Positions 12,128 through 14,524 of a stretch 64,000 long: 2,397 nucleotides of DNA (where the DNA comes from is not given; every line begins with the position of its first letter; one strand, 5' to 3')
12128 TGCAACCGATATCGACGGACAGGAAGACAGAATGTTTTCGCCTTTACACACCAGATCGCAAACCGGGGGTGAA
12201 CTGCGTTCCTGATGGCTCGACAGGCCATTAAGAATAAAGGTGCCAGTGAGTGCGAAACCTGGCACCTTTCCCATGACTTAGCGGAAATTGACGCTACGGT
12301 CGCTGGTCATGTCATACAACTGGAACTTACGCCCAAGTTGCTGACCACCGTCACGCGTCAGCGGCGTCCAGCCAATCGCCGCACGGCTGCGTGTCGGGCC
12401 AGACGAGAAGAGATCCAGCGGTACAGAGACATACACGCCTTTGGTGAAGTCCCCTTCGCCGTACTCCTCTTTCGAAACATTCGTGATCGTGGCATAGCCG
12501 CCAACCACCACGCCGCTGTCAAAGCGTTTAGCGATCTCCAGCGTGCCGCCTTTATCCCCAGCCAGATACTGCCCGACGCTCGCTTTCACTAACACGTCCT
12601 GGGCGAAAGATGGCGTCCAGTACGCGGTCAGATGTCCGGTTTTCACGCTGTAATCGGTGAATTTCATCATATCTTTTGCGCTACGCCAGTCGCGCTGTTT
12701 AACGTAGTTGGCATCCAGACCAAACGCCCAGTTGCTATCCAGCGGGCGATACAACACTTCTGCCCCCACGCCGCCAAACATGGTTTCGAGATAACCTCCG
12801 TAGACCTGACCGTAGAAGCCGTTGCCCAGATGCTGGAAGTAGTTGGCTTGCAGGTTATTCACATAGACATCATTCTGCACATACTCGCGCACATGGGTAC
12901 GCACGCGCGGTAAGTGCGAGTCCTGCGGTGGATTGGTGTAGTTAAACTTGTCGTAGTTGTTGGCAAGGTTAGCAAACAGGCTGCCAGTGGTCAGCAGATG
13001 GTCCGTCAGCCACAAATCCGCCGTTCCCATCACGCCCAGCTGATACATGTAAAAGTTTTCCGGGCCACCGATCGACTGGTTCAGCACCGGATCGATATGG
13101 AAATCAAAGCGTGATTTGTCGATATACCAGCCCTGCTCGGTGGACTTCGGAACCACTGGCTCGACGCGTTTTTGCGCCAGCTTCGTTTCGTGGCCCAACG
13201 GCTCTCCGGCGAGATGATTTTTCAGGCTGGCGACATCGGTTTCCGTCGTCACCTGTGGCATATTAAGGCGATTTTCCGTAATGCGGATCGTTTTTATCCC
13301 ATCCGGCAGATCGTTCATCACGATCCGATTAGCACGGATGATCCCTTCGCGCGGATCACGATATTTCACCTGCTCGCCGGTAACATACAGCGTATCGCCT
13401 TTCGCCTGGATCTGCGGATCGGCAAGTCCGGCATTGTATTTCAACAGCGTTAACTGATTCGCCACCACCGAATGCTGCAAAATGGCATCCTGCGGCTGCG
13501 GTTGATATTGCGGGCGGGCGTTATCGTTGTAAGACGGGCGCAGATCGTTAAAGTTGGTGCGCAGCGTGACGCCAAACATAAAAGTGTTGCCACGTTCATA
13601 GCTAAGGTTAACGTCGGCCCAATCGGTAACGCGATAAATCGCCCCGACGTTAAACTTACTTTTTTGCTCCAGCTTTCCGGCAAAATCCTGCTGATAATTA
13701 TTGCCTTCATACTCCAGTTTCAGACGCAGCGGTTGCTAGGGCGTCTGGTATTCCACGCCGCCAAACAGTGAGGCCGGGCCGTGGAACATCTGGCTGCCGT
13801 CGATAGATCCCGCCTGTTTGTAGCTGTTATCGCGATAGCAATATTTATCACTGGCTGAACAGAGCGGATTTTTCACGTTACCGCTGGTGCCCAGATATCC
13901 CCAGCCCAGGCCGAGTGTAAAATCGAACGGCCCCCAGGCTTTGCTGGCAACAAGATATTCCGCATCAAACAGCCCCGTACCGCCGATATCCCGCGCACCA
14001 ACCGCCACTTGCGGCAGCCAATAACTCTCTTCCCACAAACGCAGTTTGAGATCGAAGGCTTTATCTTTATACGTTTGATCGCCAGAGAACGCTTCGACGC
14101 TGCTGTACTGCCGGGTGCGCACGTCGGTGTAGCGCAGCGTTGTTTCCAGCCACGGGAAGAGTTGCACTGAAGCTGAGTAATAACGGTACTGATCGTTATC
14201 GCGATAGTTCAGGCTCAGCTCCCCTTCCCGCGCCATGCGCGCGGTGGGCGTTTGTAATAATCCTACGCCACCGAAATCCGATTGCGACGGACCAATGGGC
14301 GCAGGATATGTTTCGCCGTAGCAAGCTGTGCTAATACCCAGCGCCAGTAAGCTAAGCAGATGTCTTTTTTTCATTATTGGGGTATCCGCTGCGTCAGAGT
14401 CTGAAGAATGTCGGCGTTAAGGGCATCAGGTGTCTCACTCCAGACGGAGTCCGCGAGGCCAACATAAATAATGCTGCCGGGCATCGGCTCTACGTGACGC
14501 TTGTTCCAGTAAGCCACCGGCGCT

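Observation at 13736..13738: Single in-frame TAG splits yjbH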

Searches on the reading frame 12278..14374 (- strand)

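Call 23: search_protein_families(library=pfam, proteins=[L006:201-2297:+])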
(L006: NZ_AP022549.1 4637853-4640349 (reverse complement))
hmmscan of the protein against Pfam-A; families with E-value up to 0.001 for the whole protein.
L006:201-2297:+ (698 aa): 1 family
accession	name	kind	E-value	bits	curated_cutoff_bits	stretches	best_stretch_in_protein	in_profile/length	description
PF06082.17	YjbH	-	3.4e-271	902.2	24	1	30-691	1-657/658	Exopolysaccharide biosynthesis protein YbjH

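Call 24: search_solved_structures(query=L006:201-2294:+, max_evalue=0.01)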
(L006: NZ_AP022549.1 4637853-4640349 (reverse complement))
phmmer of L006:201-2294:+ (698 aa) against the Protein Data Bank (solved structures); distinct sequences matched with E-value up to 0.01: 0.

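Call 60: search_protein_families(library=ncbifam, proteins=[L006:201-2294:+])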
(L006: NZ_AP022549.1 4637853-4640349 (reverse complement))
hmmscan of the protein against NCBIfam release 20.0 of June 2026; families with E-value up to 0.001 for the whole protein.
L006:201-2294:+ (698 aa): 0 families

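Call 63: search_protein_representatives(protein=L006:201-2294:+)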
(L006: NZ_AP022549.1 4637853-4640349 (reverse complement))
Query: 698 residues. Proteins with E-value up to 0.001 (for the whole library): 2669; up to 1e-10: 1930; up to 1e-30: 964. The best 150 are listed.
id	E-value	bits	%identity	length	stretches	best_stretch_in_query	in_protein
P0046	0.0e+00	1088.6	99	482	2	67-401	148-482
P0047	1.1e-203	695.1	50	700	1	9-693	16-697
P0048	4.4e-187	640.2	46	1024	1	26-694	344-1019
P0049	1.7e-183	628.3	47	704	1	28-694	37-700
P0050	4.8e-181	620.2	45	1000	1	27-694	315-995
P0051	1.1e-179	615.7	46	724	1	27-694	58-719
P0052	5.9e-179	613.3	46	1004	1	27-694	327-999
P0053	2.8e-177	607.8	46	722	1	7-694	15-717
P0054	1.8e-170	585.3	46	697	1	6-694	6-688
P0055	3.0e-170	584.5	44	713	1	25-695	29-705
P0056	5.0e-170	583.8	46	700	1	9-688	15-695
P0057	2.6e-167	574.8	44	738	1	26-692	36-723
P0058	7.9e-167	573.2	46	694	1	25-694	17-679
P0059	9.9e-167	572.9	51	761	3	43-392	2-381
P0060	4.6e-166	570.7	46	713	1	31-693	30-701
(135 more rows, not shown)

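Call 71: predict_structure(alignment_id=A1)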
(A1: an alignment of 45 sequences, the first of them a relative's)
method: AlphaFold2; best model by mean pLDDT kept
length: 698 residues; sequences in the alignment: 45
mean_pLDDT: 88.6   pTM: 0.87
mean pLDDT of the five models: 88.6, 86.8, 86.6, 86.4, 85.7
residues with pLDDT >= 90: 442; 70-90: 193; 50-70: 57; < 50: 6
segments of 3 or more residues with pLDDT < 50: 18-22
pLDDT, mean of each block of 10 residues (from residue 1): 70 59 67 94 96 97 95 96 91 79 91 96 95 87 96 96 93 94 65 86 97 92 91 91 96 95 96 92 78 72 84 92 91 92 92 89 95 95 88 64 87 75 91 79 91 96 96 81 71 85 93 96 97 96 97 98 78 95 97 96 96 96 95 79 86 89 86 80 94 80
secondary structure, 60 per line:
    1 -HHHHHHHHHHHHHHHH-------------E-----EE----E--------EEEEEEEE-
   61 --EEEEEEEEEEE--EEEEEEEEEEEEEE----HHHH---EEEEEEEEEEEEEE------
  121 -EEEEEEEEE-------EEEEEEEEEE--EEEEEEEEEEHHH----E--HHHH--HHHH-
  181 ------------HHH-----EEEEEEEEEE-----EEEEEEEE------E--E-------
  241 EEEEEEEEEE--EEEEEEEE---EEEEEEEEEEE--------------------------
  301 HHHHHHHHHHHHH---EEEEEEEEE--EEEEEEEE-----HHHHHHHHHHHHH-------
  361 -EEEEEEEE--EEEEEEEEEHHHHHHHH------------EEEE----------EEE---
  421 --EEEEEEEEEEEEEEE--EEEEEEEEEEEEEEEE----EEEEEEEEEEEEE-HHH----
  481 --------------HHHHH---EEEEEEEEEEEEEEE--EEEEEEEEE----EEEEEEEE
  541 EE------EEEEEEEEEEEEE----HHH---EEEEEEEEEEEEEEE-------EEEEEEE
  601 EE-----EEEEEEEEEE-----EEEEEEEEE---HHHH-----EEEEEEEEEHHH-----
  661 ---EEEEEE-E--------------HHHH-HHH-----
elements in order (helices of 4 or more, strands of 3 or more residues): H2-17 E52-59 E63-73 E76-89 H94-97 E101-114 E122-130 E138-147 E150-159 H170-173 H176-179 E201-210 E216-223 E241-250 E253-260 E264-274 H301-313 E317-325 E328-335 H341-353 E362-369 E372-380 H381-388 E401-404 E415-417 E423-437 E440-455 E460-472 H495-499 E503-517 E520-528 E533-542 E549-561 E572-586 E594-602 E608-617 E623-631 H635-638 E644-652 E664-669 H686-689

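Call 75: fold_search(model_id=the predicted structure, library=pdb)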
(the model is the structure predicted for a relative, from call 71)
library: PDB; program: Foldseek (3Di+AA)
matches with E <= 10: 1084; with E <= 0.001: 65
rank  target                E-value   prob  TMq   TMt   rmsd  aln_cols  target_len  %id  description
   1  2gsk_A                3.7e-05  0.97  0.18  0.20  22.8       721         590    8  Structure of the BtuB:TonB Complex (released 2006-06-13)
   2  9b8a                  3.7e-05  0.72  0.11  0.13  23.2       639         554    7  Cryo-EM structure of E. coli cellulose synthase subunit C (released 2025-02-19)
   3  3m8d                  5.3e-05  0.97  0.18  0.20  25.2       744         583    6  Crystal structure of spin-labeled BtuB V10R1 with bound calcium and cyanocobalamin (released 2010-09-15)
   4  4rvw                  5.6e-05  0.93  0.17  0.19  25.2       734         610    8  Structure of the bacterial Zn-transporter ZnuD from Neisseria meningitidis (soaked with 20 micromolar Zinc) (released 2015-08-19)
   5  4aip_C                5.9e-05  0.69  0.13  0.13  29.0       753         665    8  The FrpB iron transporter from Neisseria meningitidis (F3-3 variant) (released 2013-01-23)
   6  4aip_A                6.6e-05  0.89  0.16  0.17  29.5       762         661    8  The FrpB iron transporter from Neisseria meningitidis (F3-3 variant) (released 2013-01-23)
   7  5nec_B                6.6e-05  0.41  0.10  0.10  29.0       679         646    7  Crystal structure of the siderophore receptor PiuD from Pseudomonas aeruginosa (released 2018-02-07)
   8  1nqf                  7.3e-05  0.96  0.16  0.20  23.2       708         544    8  OUTER MEMBRANE COBALAMIN TRANSPORTER (BTUB) FROM E. COLI, METHIONINE SUBSTIUTION CONSTRUCT FOR SE-MET SAD PHASING (released 2003-04-29)
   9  9rpr_A                7.3e-05  0.87  0.16  0.15  25.9       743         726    8  Cryo-EM structure of LptDEM complex containing Shigella flexneri LptE and endogenous E. coli LptD and LptM (released 2025-12-10)
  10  9b8h_A                7.3e-05  0.77  0.10  0.12  22.8       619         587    6  Cryo-EM structure of E. coli cellulose synthase subunit C with cellotetraose (released 2025-02-19)
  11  6r2q_B                7.3e-05  0.77  0.15  0.16  28.6       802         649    8  Structure of the Mtr complex (released 2020-04-22)
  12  4aiq                  7.7e-05  0.77  0.13  0.14  28.1       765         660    7  The FrpB iron transporter from Neisseria meningitidis (F5-1 variant) (released 2013-01-23)
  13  9rps_A                9.5e-05  0.85  0.16  0.15  27.0       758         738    9  Cryo-EM structure of Shigella flexneri LptDE in complex with RTP45 superinfection exclusion protein from RTP bacteriop (released 2025-12-10)
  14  4epa                  1.3e-04  0.89  0.16  0.17  26.6       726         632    7  The crystal structure of the ferric yersiniabactin uptake receptor FyuA from Yersinia pestis (released 2012-06-20)
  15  4b7o                  1.3e-04  0.60  0.12  0.13  29.2       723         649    8  THE FrpB IRON TRANSPORTER FROM NEISSERIA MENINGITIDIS (F5-1 VARIANT) APOPROTEIN FORM (released 2013-01-23)
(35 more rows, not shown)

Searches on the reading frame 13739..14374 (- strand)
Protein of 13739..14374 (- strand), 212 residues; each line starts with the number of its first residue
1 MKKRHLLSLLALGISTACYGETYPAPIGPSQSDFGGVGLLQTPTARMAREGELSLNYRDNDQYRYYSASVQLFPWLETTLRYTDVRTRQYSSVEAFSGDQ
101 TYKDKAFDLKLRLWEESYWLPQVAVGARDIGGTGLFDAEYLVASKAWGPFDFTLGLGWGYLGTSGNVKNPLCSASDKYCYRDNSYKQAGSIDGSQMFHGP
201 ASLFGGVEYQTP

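Call 23: search_protein_families(library=pfam, proteins=[window:13739-14374:-])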
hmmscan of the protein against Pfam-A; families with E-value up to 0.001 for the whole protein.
window:13739-14374:- (212 aa): 1 family
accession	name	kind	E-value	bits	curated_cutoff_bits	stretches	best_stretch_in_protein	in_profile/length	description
PF06082.17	YjbH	-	4.2e-86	290.6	24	1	30-212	1-180/658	Exopolysaccharide biosynthesis protein YbjH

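Call 44: list_cluster_members(proteins=[window:13739-14374:-, window:12281-13579:-, L006:201-2294:+])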
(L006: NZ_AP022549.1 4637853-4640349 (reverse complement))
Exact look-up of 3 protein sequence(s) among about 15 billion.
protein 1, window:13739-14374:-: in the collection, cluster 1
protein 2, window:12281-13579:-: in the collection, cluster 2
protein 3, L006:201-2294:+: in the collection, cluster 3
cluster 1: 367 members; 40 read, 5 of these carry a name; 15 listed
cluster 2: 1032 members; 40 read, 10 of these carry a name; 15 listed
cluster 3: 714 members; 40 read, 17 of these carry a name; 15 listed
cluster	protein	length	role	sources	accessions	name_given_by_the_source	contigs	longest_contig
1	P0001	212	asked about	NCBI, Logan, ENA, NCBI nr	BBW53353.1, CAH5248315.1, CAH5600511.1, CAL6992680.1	Uncharacterised protein [Escherichia coli] | YjbH domain-containing protein [Escherichia coli]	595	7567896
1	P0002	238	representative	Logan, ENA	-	-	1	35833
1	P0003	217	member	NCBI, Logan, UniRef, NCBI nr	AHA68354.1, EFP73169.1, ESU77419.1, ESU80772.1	putative lipoprotein [Shigella dysenteriae 1617] | WbfB protein n=3 Tax=Shigella dysenteriae TaxID=622 RepID=A0A090NCX4_SHIDY | WbfB protein [Shigella dysenteriae 1617]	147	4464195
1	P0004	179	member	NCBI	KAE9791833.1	YjbH domain-containing protein, partial [Escherichia coli]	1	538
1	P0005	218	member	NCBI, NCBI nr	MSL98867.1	hypothetical protein GKF01_34240, partial [Escherichia coli] | hypothetical protein [Escherichia coli]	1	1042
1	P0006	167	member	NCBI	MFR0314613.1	YjbH domain-containing protein, partial [Escherichia coli]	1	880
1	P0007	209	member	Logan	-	-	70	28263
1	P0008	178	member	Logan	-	-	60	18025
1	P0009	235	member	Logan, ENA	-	-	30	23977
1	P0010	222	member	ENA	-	-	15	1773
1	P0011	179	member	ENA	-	-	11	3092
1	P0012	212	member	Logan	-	-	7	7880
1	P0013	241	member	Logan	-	-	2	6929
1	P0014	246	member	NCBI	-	-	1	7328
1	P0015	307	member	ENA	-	-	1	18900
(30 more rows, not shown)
